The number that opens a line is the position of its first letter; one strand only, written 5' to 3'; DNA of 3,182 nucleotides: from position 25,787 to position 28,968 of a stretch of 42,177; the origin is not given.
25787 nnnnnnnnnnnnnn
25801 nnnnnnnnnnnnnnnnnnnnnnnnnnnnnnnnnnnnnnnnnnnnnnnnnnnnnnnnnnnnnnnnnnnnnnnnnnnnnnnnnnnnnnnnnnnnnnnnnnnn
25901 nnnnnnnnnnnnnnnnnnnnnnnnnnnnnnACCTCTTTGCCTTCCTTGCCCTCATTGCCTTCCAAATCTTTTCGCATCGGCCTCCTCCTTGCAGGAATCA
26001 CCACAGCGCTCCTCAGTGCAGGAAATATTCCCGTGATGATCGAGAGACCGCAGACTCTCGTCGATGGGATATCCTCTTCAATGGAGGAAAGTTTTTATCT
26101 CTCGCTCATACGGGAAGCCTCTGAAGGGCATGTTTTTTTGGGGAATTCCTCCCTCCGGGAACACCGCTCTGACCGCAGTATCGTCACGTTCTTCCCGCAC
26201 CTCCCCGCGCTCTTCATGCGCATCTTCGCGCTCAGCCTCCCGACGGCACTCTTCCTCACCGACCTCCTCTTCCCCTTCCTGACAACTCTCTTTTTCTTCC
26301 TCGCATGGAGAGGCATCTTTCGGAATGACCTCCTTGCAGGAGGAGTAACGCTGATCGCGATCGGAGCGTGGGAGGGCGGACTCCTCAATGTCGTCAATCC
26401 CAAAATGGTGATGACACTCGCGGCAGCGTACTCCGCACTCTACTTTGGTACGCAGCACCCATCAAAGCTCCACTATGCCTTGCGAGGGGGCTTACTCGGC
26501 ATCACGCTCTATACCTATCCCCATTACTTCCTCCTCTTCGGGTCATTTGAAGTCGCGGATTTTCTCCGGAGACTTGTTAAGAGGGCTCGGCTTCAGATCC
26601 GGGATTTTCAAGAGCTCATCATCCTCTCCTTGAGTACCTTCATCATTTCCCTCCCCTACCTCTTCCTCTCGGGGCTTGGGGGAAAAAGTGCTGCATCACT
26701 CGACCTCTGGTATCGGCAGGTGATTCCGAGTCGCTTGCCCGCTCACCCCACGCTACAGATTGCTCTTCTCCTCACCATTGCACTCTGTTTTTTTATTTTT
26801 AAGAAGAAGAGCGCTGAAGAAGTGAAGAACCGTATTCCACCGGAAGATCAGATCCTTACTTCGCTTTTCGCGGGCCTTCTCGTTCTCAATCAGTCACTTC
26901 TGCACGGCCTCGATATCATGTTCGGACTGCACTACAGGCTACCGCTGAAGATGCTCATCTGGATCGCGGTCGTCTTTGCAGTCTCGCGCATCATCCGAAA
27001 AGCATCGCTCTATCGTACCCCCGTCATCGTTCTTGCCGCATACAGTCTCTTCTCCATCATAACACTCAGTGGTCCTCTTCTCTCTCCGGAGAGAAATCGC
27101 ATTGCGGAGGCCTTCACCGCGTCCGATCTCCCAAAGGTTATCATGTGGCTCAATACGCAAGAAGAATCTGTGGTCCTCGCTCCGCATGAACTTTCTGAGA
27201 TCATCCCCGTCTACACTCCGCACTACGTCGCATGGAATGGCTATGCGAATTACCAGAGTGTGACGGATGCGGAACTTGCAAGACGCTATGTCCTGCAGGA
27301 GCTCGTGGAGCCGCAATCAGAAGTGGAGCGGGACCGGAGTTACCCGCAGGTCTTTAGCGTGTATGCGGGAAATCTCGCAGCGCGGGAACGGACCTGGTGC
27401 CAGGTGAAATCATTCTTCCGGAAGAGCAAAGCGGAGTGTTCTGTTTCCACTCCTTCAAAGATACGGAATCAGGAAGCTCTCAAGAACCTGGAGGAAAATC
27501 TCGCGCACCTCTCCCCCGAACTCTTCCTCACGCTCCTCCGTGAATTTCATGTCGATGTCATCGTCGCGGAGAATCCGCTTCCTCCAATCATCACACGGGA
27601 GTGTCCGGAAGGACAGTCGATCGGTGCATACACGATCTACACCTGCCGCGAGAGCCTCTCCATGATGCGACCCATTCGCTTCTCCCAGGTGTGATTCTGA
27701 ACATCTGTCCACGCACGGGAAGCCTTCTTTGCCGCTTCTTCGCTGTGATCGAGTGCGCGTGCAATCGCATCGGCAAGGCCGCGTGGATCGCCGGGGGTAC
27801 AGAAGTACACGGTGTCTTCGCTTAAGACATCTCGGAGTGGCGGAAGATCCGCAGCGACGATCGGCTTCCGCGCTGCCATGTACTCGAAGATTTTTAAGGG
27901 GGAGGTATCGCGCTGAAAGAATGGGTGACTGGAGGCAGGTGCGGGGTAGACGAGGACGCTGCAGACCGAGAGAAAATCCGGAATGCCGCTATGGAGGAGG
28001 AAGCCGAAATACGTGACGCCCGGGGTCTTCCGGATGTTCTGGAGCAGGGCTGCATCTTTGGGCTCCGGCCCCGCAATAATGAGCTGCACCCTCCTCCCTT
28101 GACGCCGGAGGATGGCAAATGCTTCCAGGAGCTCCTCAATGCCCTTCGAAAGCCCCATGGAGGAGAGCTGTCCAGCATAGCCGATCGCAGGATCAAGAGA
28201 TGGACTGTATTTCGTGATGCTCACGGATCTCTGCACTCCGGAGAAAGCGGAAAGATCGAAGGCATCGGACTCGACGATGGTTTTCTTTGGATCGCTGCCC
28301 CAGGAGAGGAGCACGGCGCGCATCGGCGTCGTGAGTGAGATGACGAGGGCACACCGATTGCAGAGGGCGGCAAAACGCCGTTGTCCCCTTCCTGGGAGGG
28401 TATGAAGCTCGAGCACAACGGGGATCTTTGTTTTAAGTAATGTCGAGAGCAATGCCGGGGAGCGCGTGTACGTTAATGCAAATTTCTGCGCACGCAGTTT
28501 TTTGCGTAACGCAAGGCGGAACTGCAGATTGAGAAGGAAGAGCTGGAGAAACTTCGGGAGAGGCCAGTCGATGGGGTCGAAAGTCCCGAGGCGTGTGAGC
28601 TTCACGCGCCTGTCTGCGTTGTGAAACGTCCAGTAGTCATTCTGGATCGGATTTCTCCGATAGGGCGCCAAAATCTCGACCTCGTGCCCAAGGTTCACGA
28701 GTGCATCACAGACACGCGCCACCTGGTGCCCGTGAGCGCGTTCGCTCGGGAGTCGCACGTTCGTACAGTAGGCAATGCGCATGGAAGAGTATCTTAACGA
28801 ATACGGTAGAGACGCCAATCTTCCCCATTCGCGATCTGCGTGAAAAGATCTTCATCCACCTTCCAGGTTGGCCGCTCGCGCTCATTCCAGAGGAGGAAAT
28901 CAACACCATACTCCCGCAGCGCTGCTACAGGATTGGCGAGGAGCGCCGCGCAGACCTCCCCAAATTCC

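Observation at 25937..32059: Three paralogous about 540-585-aa polytopic membrane proteins with an acidic first-loop motif: an unassigned GT-C-like family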

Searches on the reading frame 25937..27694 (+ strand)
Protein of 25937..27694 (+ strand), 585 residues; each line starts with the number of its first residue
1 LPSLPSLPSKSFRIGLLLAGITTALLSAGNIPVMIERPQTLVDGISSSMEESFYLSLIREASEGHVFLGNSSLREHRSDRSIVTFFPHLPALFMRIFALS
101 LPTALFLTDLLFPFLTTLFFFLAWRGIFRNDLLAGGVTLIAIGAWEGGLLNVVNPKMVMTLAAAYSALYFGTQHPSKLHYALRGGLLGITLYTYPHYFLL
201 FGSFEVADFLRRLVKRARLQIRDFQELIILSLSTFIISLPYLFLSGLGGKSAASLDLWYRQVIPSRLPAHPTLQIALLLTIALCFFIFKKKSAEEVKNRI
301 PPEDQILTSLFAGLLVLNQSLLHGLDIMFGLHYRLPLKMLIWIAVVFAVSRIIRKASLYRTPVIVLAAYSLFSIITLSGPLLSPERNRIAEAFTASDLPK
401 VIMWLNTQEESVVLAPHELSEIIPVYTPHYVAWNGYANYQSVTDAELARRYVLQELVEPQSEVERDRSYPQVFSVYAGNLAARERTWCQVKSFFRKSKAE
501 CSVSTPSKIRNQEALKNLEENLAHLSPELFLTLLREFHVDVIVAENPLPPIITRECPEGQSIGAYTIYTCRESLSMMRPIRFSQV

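Call 4: search_protein_families(library=pfam, proteins=[window:25937-27694:+], max_evalue=1)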
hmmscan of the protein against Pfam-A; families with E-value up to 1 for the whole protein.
window:25937-27694:+ (585 aa): 0 families

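Call 8: search_protein_families(library=ncbifam, proteins=[window:25937-27694:+], max_evalue=1)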
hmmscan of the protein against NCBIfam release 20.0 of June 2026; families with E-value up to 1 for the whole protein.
window:25937-27694:+ (585 aa): 1 family
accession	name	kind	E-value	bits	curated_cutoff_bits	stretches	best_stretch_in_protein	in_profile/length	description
NF041023.1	PP0621_fam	subfamily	0.47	10.8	45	0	338-357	2-21/71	PP0621 family protein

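Call 15: find_homologous_proteins(query=window:25937-27694:+)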
Query window:25937-27694:+ (585 aa): 9 proteins with E <= 0.001 among 8000 candidates.
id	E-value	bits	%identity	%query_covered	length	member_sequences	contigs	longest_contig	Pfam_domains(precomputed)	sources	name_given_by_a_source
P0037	0.0e+0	1191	100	92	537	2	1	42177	-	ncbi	-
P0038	1.0e-215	736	62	95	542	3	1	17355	-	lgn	-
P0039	6.0e-144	499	45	95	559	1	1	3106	-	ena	-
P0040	4.7e-143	496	45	96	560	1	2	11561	-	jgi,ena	jgi:hypothetical protein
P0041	2.3e-137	477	45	93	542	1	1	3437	-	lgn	-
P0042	2.5e-137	477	43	96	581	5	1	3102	-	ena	-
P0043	1.5e-135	471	43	93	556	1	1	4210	-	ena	-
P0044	4.0e-85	305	35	96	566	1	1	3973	-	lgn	-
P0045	2.9e-43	166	30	97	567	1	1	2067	-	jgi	jgi:hypothetical protein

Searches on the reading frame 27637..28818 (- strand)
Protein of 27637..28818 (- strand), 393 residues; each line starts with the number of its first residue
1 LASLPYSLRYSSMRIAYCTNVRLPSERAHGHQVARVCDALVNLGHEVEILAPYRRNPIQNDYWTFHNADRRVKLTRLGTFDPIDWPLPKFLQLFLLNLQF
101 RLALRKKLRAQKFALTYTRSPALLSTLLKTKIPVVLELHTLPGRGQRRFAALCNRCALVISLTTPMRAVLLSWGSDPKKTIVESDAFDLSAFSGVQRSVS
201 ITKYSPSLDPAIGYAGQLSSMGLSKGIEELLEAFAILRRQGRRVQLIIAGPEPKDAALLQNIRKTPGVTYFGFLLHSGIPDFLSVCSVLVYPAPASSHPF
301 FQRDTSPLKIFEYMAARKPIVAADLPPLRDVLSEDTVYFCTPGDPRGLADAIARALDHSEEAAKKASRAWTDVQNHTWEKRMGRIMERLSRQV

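Call 4: search_protein_families(library=pfam, proteins=[window:27637-28818:-], max_evalue=1)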
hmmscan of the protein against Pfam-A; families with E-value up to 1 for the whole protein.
window:27637-28818:- (393 aa): 6 families
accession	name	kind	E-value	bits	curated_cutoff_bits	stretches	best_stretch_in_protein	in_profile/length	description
PF13692.12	Glyco_trans_1_4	-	8.8e-21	75.1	27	1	210-357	2-141/142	Glycosyl transferases group 1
PF00534.26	Glycos_transf_1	-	3.5e-17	62.9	26.4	1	213-364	19-164/172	Glycosyl transferases group 1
PF13439.12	Glyco_transf_4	-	1.3e-12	48.5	28.5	1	33-182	8-161/170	Glycosyltransferase Family 4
PF13579.12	Glyco_trans_4_4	-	4.9e-09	37.2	29.7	1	31-181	5-153/158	Glycosyl transferase 4-like domain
PF13524.12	Glyco_trans_1_2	-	2.7e-08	34.3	25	1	245-386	16-143/144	Glycosyl transferase-like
PF20706.3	GT4-conflict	-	0.19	11.1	26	0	224-260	211-249/385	Family 4 Glycosyltransferase in conflict systems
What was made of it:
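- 27637..28818 (-): GT4 glycosyltransferase. The probable ATG is at 28782, 11 nt after B's stop. It is the third gene of the conserved C-B-GT4 operon. Pfam Glyco_trans_1_4 / Glycos_transf_1 / Glyco_transf_4 (call 4).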

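Call 40: search_protein_families(library=ncbifam, proteins=[window:27637-28818:-], max_evalue=0.00001)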
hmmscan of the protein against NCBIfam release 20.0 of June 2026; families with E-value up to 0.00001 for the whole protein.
window:27637-28818:- (393 aa): 6 families
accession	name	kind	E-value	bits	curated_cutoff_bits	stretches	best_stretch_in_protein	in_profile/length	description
TIGR04063.1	stp3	hypoth_equivalog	2.3e-17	63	442.05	1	153-384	155-387/397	TIGR04063 family PEP-CTERM/XrtA system glycosyltransferase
TIGR04047.1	MSMEG_0565_glyc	hypoth_equivalog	8.7e-12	44.8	259.85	1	225-381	206-363/373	MSMEG_0565 family glycosyltransferase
NF047676.1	TeichurnBiosyTuaH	equivalog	3.2e-08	32.9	550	1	239-386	237-381/384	teichuronic acid biosynthesis protein TuaH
NF053787.1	GlcN_PG_synth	equivalog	2.9e-07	29.6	480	1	276-389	252-356/361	N-acetylglucosaminyl phosphatidylglycerol synthase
NF041876.1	EPS_EpsE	equivalog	6.8e-07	28.9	400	1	223-376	225-379/389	exopolysaccharide biosynthesis GT4 family glycosyltransferase EpsE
TIGR03087.1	stp1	hypoth_equivalog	5.4e-06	25.8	316.65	1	234-390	250-395/397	TIGR03087 family PEP-CTERM/XrtA system glycosyltransferase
